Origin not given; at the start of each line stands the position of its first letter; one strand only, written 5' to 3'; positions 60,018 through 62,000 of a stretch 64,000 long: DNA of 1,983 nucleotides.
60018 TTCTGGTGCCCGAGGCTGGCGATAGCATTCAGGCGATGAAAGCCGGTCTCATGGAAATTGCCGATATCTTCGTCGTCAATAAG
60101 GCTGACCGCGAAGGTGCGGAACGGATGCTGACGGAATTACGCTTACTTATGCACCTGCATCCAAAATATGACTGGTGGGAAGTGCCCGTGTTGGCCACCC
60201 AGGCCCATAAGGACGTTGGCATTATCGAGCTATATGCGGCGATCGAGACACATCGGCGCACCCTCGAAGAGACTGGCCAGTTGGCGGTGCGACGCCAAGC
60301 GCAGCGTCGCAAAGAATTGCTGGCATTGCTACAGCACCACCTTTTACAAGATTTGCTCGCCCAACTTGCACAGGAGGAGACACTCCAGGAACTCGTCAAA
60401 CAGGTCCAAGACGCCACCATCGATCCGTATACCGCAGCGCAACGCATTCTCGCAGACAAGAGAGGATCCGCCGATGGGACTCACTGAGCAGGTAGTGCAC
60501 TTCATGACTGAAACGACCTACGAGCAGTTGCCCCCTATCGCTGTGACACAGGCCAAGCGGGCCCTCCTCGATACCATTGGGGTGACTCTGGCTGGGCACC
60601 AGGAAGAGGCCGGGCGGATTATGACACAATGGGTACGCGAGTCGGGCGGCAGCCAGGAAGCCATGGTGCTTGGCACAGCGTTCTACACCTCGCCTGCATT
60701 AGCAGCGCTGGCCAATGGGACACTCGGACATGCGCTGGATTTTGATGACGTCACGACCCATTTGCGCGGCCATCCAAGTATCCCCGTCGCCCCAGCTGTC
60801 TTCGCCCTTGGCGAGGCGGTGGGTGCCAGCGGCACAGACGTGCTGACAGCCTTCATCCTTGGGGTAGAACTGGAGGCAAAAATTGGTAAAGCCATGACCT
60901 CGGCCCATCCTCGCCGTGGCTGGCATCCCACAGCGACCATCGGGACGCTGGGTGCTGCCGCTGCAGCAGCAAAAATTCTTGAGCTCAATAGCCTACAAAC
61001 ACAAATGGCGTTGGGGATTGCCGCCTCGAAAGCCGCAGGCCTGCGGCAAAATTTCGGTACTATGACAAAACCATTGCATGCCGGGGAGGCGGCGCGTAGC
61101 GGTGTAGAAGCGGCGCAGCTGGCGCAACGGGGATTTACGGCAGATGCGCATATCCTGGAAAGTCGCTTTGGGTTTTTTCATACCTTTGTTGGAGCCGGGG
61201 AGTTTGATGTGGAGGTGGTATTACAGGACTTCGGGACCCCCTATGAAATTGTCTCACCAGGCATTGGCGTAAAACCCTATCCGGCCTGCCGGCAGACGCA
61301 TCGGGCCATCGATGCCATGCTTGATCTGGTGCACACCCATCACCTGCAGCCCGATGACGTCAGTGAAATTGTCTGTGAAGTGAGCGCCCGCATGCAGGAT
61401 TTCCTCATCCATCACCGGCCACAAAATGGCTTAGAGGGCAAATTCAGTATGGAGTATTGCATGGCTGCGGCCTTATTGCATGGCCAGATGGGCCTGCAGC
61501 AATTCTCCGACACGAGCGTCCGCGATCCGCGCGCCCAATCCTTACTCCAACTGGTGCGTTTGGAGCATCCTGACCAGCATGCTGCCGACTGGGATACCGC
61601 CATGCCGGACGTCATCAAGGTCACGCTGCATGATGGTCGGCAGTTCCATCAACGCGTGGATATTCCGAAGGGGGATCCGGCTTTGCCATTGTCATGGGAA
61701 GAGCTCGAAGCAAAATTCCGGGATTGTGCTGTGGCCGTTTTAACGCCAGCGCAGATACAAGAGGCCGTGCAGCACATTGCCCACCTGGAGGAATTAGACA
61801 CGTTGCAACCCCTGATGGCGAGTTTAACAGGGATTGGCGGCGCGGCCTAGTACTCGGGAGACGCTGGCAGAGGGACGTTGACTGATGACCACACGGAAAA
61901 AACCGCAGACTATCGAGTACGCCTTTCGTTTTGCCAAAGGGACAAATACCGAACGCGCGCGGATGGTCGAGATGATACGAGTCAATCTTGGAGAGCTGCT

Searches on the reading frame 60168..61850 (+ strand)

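Call 84: search_protein_families(library=pfam, proteins=[window:60168-61850:+], max_evalue=0.00001)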
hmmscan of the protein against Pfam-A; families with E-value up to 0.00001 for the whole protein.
window:60168-61850:+ (560 aa): 2 families
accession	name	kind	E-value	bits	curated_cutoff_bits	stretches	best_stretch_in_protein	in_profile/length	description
PF03972.19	MmgE_PrpD_N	-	8.7e-69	231.9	32.1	1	108-347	2-242/244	MmgE/PrpD N-terminal domain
PF19305.4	MmgE_PrpD_C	-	2e-41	142.1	32.1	1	371-535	1-168/173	MmgE/PrpD C-terminal domain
